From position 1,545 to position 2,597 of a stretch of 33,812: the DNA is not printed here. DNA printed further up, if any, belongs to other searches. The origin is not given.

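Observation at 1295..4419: Tandem trio of catalytic-domain-only tyrosine recombinases, two with a zinc ribbon inside the catalytic fold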

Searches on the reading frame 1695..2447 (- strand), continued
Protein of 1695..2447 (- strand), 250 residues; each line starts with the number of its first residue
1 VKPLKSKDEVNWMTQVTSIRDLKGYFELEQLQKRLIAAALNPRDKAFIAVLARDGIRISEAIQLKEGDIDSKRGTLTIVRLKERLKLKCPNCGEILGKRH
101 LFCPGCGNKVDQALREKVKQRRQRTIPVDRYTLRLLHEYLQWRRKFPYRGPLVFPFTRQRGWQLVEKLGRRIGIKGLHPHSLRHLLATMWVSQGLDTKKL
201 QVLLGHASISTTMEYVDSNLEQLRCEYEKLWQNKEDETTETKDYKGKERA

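Call 17: search_solved_structures(query=window:1695-2447:-, max_evalue=0.001, show_alignments=2)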
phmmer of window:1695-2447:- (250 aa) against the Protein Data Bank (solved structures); distinct sequences matched with E-value up to 0.001: 12.
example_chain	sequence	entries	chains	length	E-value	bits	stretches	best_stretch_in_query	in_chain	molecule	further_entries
4a8e_A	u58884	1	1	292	2.6e-14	56.6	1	122-224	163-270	PROBABLE TYROSINE RECOMBINASE XERC-LIKE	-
5dcf_A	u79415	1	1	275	1.8e-13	53.8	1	119-226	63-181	Tyrosine recombinase XerD,DNA translocase FtsK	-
1a0p_A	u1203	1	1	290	2.9e-13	53.1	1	121-224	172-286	SITE-SPECIFIC RECOMBINASE XERD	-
5hxy_A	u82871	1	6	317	8.2e-13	51.7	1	163-227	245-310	Tyrosine recombinase XerA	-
9i5v_14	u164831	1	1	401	1.7e-10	44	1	177-241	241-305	Ribosome-associated translation inhibitor RaiA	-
5jjv_A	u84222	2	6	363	1.5e-06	31.1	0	134-232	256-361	Tyrosine recombinase XerH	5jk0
6en0_A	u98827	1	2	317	7.2e-06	28.9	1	174-230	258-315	Int protein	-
6emy_A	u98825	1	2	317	1.4e-05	28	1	174-230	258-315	Int protein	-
6emz_A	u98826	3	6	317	1.7e-05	27.7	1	175-230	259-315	Int protein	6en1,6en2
5vfz_A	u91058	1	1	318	3.6e-05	26.6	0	150-225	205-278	Gp33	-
2a3v_A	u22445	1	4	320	0.0003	23.6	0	169-216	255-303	site-specific recombinase IntI4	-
5dor_A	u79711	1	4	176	0.00093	22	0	175-221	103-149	Integrase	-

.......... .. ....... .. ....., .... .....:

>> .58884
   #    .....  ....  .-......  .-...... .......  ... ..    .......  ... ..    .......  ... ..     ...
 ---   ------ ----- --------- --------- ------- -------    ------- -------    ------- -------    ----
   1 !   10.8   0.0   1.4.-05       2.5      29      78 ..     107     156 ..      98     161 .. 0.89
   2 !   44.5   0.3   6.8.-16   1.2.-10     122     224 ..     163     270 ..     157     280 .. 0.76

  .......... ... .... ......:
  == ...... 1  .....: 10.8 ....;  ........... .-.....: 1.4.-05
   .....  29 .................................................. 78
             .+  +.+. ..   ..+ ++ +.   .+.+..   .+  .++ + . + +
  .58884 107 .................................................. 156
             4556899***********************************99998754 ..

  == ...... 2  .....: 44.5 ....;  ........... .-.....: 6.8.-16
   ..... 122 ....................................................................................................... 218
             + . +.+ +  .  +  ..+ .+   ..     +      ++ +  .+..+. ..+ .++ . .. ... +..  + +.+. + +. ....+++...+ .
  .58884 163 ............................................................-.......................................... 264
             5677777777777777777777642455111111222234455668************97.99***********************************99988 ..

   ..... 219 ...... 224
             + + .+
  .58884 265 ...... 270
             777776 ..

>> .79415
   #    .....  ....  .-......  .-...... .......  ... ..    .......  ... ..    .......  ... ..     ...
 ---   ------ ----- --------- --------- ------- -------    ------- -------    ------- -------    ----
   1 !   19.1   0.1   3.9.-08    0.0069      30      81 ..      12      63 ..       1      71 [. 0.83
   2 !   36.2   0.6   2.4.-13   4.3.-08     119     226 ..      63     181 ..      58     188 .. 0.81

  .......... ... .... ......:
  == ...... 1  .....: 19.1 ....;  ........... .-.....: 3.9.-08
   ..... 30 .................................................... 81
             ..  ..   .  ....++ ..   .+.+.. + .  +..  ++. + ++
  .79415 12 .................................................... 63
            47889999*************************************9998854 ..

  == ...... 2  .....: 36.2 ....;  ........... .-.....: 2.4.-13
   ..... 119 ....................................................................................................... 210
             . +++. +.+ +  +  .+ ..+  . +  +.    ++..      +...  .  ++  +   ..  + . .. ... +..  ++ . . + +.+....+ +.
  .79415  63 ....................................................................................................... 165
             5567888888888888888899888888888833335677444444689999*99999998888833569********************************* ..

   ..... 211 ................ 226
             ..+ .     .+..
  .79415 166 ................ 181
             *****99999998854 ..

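Call 25: search_protein_representatives(protein=window:1695-2447:-)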
Query: 250 residues. Proteins with E-value up to 0.001 (for the whole library): 28128; up to 1e-10: 832; up to 1e-30: 14. The best 150 are listed.
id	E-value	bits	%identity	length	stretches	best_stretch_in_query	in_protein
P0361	1.3e-88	313.1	68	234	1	33-240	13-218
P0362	5.2e-65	235.7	66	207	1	33-188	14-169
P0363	6.8e-55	202.6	67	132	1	111-237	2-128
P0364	1.3e-51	191.8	44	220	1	21-232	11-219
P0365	8.0e-49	182.8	65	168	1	13-149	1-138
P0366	1.2e-46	175.6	81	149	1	13-117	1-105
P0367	7.2e-43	163.2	48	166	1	18-176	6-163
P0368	8.0e-41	156.5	72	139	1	13-127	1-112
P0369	1.2e-37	146.1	70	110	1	24-123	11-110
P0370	1.6e-37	145.7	48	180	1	28-177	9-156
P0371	8.5e-36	140.1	64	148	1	11-124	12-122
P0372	2.0e-35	138.8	43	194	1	34-176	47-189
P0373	7.7e-35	136.9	41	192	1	27-175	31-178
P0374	1.4e-31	126.3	81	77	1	165-238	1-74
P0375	1.4e-29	119.7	81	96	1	114-183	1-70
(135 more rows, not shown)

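Call 28: find_encoding_contigs(protein=P0004, flank=6000, max_places=3)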
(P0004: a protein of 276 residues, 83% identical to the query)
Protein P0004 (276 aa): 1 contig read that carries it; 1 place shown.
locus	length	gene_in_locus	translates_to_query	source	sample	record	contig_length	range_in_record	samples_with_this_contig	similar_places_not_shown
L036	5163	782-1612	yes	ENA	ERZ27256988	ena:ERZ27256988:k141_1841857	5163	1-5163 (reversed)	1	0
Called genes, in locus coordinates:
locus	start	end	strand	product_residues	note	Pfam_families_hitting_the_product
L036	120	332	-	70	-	-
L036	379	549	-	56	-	-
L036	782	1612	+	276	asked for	PF00589:Phage_integrase, PF13248:Zn_ribbon_3 (weak), PF00589:Phage_integrase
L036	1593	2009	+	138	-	-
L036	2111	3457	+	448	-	-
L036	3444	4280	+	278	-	-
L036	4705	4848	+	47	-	-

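Call 29: find_encoding_contigs(protein=P0002, flank=6000, max_places=3)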
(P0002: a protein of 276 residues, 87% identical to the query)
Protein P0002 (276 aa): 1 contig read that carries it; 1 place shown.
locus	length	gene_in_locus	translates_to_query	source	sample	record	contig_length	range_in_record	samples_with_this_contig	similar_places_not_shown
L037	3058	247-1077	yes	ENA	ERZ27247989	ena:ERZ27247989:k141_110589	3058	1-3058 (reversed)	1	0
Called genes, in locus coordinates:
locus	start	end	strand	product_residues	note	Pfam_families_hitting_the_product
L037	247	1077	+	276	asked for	PF00589:Phage_integrase, PF13248:Zn_ribbon_3 (weak)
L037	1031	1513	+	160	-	-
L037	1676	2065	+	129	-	-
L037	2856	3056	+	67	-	?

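Call 32: find_encoding_contigs(protein=P0001, flank=10000, max_places=3)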
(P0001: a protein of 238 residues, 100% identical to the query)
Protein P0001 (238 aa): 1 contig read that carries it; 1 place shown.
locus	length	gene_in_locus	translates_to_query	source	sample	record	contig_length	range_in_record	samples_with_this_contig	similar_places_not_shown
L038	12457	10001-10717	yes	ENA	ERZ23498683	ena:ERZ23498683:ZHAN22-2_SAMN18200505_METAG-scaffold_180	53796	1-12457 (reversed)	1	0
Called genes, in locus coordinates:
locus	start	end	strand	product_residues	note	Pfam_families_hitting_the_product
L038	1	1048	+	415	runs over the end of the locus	PF13439:Glyco_transf_4, PF13579:Glyco_trans_4_4, PF00534:Glycos_transf_1, PF13692:Glyco_trans_1_4, PF13524:Glyco_trans_1_2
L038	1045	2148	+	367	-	PF02350:Epimerase_2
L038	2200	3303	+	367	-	PF13439:Glyco_transf_4, PF13477:Glyco_trans_4_2, PF13579:Glyco_trans_4_4, PF00534:Glycos_transf_1, PF13692:Glyco_trans_1_4, PF13524:Glyco_trans_1_2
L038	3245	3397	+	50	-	-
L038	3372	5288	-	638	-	PF13522:GATase_6, PF13537:GATase_7, PF12481:DUF3700 (faint), PF00733:Asn_synthase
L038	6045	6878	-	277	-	-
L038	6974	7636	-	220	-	-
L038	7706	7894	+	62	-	PF04014:MazE_antitoxin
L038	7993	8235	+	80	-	-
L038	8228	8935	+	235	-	PF00589:Phage_integrase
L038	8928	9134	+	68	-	-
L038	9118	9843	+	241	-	PF00589:Phage_integrase (weak)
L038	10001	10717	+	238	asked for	PF00589:Phage_integrase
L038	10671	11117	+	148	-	-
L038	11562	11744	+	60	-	-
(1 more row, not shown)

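Call 37: search_protein_families(library=phrogs, proteins=[window:1695-2411:-, L001:6116-6874:+, L001:6861-7511:+, L001:9147-10358:+, L001:10712-11008:+, L036:3444-4280:+], max_evalue=0.01)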
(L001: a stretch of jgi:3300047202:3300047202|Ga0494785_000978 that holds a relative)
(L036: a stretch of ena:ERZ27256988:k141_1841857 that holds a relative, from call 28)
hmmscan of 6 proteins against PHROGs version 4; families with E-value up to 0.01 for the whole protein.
window:1695-2411:- (238 aa): 10 families
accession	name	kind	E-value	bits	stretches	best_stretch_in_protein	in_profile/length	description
phrog_216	-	integration and excision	8.3e-33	114.8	1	1-227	49-245/301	integrase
phrog_1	-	integration and excision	3.8e-31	110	1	12-224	269-453/611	integrase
phrog_7269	-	integration and excision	6e-06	27.1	1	158-211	22-74/89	integrase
phrog_23271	-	unknown function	3.4e-05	24.7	1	165-206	9-50/67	-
phrog_7685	-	integration and excision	8.7e-05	23.2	1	163-202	179-218/240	integrase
phrog_2546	-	unknown function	0.00011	23.5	1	75-127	1-54/180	-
phrog_16564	-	unknown function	0.0024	18.8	1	68-112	88-133/154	-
phrog_6586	-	unknown function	0.0029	18.5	1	73-101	2-30/129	-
phrog_38469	-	unknown function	0.0039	18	1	60-100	199-239/272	-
phrog_9700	-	unknown function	0.0086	16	0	74-106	6-38/483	-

L001:6116-6874:+ (252 aa): 4 families
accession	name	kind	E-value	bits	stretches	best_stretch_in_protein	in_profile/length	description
phrog_4704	-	tail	0.00063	19.5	1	142-224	36-109/625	tail length tape measure protein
phrog_517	-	DNA, RNA and nucleotide metabolism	0.00095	21.1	0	4-38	85-119/128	HTH DNA binding protein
phrog_5328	-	unknown function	0.0026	19.1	1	145-221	17-92/101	-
phrog_17426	-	tail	0.0036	17.5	1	142-220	348-426/492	adhesin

L001:6861-7511:+ (216 aa): 0 families

L001:9147-10358:+ (403 aa): 4 families
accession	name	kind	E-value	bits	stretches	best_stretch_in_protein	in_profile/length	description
phrog_947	-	DNA, RNA and nucleotide metabolism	1.3e-37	130.7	1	121-351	130-363/368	DNA polymerase processivity factor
phrog_3007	-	DNA, RNA and nucleotide metabolism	4.6e-08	34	1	129-248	9-125/190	RusA-like Holliday junction resolvase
phrog_6615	-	DNA, RNA and nucleotide metabolism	7.1e-08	33.3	1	232-324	70-173/214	DNA polymerase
phrog_12598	-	DNA, RNA and nucleotide metabolism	3.7e-07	30.8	1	121-256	8-160/275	RusA-like Holliday junction resolvase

L001:10712-11008:+ (98 aa): 0 families

L036:3444-4280:+ (278 aa): 0 families

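Call 39: find_related_loci(query=A1, collection=metagenome_contigs, flank=7000)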
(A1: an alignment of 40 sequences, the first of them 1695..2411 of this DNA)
Query A1 (238 aa) in metagenome_contigs; peptide patterns used: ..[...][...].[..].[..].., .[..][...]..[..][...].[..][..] (x = any residue, [..] = any of these).
600 stretches matched a pattern (row limit reached: there are more); 540 encode a relative of the query (tblastn E <= 1e-3); the best 80 are kept; 80 distinct loci.
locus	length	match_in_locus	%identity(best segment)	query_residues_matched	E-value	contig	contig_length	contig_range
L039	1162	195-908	81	1-238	1e-142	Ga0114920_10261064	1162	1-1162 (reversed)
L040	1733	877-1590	82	1-238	7e-140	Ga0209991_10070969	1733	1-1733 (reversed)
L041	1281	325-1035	79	1-238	3e-137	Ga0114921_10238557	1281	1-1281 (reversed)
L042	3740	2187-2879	80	1-231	8e-129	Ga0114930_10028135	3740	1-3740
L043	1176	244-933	79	1-231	2e-136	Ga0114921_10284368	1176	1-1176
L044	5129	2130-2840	81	1-238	1e-124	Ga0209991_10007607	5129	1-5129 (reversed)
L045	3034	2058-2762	78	3-238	1e-127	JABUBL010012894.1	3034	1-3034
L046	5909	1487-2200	80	1-238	5e-123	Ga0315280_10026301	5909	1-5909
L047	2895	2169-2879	77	1-238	2e-126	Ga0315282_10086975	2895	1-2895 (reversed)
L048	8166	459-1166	76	2-238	2e-121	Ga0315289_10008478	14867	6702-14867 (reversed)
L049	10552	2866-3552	77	10-238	3e-119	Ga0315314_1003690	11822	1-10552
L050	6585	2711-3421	74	1-238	4e-116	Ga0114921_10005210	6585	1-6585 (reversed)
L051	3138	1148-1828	76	12-238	6e-119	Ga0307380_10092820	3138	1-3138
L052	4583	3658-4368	72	1-238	5e-116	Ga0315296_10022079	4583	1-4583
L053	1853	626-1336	72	1-238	8e-123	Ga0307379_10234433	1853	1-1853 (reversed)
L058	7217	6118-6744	79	13-222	2e-111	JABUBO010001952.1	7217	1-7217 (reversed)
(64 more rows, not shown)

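Call 42: predict_structure(alignment_id=A1)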
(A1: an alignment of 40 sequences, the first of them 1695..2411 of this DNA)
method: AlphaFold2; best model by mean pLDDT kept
length: 238 residues; sequences in the alignment: 40
mean_pLDDT: 76.6   pTM: 0.68
mean pLDDT of the five models: 76.6, 75.6, 75.5, 75.2, 73.3
residues with pLDDT >= 90: 62; 70-90: 116; 50-70: 30; < 50: 30
segments of 3 or more residues with pLDDT < 50: 1-13, 222-238
pLDDT, mean of each block of 10 residues (from residue 1): 34 67 93 94 88 91 81 74 81 86 72 86 94 85 91 92 84 77 68 70 73 70 42 38
secondary structure, 60 per line:
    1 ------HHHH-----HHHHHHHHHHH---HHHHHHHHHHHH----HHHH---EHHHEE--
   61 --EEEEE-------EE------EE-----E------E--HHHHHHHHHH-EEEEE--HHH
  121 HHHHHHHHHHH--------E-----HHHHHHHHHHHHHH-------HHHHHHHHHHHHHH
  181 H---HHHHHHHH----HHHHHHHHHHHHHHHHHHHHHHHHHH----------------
elements in order: H7-10 H16-26 H30-41 H46-49 E63-67 H100-109 E111-115 H118-131 H146-159 H167-181 H185-192 H197-222

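Call 46: fold_search(model_id=the predicted structure, library=pdb)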
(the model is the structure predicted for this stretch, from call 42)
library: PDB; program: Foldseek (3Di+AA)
matches with E <= 10: 81; with E <= 0.001: 24
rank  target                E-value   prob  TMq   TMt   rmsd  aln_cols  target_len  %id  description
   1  5hxy_D                1.3e-08  1.00  0.53  0.47   6.6       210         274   26  Crystal structure of XerA recombinase (released 2017-02-01)
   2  5hxy_C                1.8e-07  1.00  0.54  0.47   5.2       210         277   25  Crystal structure of XerA recombinase (released 2017-02-01)
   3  5hxy_A                5.4e-07  1.00  0.54  0.46   6.2       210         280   25  Crystal structure of XerA recombinase (released 2017-02-01)
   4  5hxy_B                1.8e-06  1.00  0.54  0.47   5.3       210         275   24  Crystal structure of XerA recombinase (released 2017-02-01)
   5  5hxy_F                2.2e-06  1.00  0.54  0.48   5.4       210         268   25  Crystal structure of XerA recombinase (released 2017-02-01)
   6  4a8e                  2.9e-06  1.00  0.51  0.46   8.2       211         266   25  The structure of a dimeric Xer recombinase from archaea (released 2012-12-05)
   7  5dcf                  4.5e-06  1.00  0.47  0.47   9.0       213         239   26  C-terminal domain of XerD recombinase in complex with gamma domain of FtsK (released 2016-09-07)
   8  3nkh_A                5.6e-06  1.00  0.46  0.49   9.2       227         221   18  Crystal Structure of Integrase from MRSA strain Staphylococcus aureus (released 2010-08-18)
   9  5jjv_A                7.3e-06  1.00  0.51  0.36   6.4       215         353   21  Crystal structure of XerH site-specific recombinase bound to palindromic difH substrate: post-cleavage complex (released 2016-12-28)
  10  5jk0_D                7.7e-06  1.00  0.51  0.36   5.4       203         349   23  Crystal structure of XerH site-specific recombinase bound to difH substrate: pre-cleavage complex (released 2016-12-28)
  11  5jk0_C                1.3e-05  1.00  0.51  0.36   6.3       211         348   22  Crystal structure of XerH site-specific recombinase bound to difH substrate: pre-cleavage complex (released 2016-12-28)
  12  5jk0_B                1.7e-05  1.00  0.50  0.36   7.1       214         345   22  Crystal structure of XerH site-specific recombinase bound to difH substrate: pre-cleavage complex (released 2016-12-28)
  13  3nkh_B                1.9e-05  1.00  0.48  0.50   8.3       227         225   19  Crystal Structure of Integrase from MRSA strain Staphylococcus aureus (released 2010-08-18)
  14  1a0p                  3.3e-05  1.00  0.47  0.42   9.7       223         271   25  SITE-SPECIFIC RECOMBINASE, XERD (released 1998-03-18)
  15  5jk0_A                3.5e-05  1.00  0.52  0.37   6.2       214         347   23  Crystal structure of XerH site-specific recombinase bound to difH substrate: pre-cleavage complex (released 2016-12-28)
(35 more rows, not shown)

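Call 50: find_related_loci(query=A1, collection=viral_contigs, flank=10000)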
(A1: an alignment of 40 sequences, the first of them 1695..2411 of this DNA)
Query A1 (238 aa) in viral_contigs; peptide patterns used: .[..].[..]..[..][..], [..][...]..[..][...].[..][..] (x = any residue, [..] = any of these).
87 stretches matched a pattern; 30 encode a relative of the query (tblastn E <= 1e-3); 30 distinct loci.
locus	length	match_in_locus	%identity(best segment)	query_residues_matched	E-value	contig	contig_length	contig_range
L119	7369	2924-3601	41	11-222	3e-44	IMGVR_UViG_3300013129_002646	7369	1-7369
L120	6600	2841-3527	37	10-224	7e-38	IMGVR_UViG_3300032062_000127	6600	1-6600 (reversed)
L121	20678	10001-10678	38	10-221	6e-36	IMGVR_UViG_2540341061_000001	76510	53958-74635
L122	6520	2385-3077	36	5-220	7e-35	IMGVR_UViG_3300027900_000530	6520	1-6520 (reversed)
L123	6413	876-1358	23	23-217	2e-13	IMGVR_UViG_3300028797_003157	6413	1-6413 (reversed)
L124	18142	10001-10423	28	33-208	3e-9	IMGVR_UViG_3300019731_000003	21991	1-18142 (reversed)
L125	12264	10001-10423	28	33-208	3e-9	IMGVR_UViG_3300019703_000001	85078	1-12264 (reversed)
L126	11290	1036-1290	35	138-221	6e-8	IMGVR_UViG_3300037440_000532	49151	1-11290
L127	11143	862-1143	31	114-210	9e-8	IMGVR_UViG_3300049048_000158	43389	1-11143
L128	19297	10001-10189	37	143-204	2e-7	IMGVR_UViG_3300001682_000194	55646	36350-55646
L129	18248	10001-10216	32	134-204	6e-7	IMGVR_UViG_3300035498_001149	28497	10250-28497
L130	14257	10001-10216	32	134-204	1e-6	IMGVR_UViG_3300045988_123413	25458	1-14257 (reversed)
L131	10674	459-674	32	134-204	1e-6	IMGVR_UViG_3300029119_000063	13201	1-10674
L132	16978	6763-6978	32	134-204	1e-6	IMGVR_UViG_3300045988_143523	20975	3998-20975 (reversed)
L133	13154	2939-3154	32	134-204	1e-6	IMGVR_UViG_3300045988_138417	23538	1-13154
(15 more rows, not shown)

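Call 51: search_dna_similar(query=window:1695-2411:-, collection=phages, mode=protein, max_rows=10)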
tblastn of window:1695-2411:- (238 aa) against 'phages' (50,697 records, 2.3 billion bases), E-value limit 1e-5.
Records with a match: 136; places in all: 136; records where one place covers at least 80% of the query: 73.
Best place of each record, by identity: <60% 136.
By first word of the organism name: Streptococcus 67; Bacteriophage 24; Listeria 13; Bacillus 8; Corynebacterium 5; Acinetobacter 4; Enterococcus 3; Geobacillus 3; Salmonella 2; Staphylococcus 2; and 5 more.
By host as written in the record: - 30; Listeria monocytogenes 13; Corynebacterium vitaeruminis CAG1 3; Enterococcus faecalis 3; Streptococcus mitis 3; Corynebacterium vitaeruminis CAG1, a derivative of (NCIB9291) 2; Staphylococcus aureus 2; Streptococcus pyogenes MGAS10394 2; and 71 more.
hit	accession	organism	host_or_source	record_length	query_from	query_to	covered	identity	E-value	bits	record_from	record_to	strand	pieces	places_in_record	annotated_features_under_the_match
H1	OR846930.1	Listeria phage LM 4-11-1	Listeria monocytogenes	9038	14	223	88%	29.0%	2e-9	63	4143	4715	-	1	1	record has no annotation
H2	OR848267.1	Listeria phage LM 4-14-1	Listeria monocytogenes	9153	14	223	88%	29.0%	2e-9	63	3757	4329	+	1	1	record has no annotation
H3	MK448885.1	Streptococcus phage Javan252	Streptococcus henryi A-4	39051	15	219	86%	29.7%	2e-9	63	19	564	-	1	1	mobile element protein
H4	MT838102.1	Bacteriophage sp.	human fecal samples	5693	31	214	77%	33.0%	3e-14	77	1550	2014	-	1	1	record has no annotation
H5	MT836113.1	Bacteriophage sp.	human fecal samples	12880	13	235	94%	26.1%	3e-10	66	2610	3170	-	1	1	record has no annotation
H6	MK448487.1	Streptococcus satellite phage Javan419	Streptococcus phocae ATCC_51973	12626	9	202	82%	29.6%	6e-9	61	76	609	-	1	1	integrase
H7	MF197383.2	Corynebacterium phage Poushou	Corynebacterium vitaeruminis CAG1, a ...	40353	13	229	91%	26.5%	2e-6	54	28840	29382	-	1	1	32: integrase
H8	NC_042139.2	Corynebacterium phage Poushou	Corynebacterium vitaeruminis CAG1, a ...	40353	13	229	91%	26.5%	2e-6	54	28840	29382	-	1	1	32: site-specific integrase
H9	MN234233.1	Corynebacterium phage Colleen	Corynebacterium vitaeruminis CAG1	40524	13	229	91%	26.5%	2e-6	54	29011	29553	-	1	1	32: tyrosine integrase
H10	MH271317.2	Corynebacterium phage TouchMeNot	Corynebacterium vitaeruminis CAG1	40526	13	229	91%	26.5%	2e-6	54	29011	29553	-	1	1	32: integrase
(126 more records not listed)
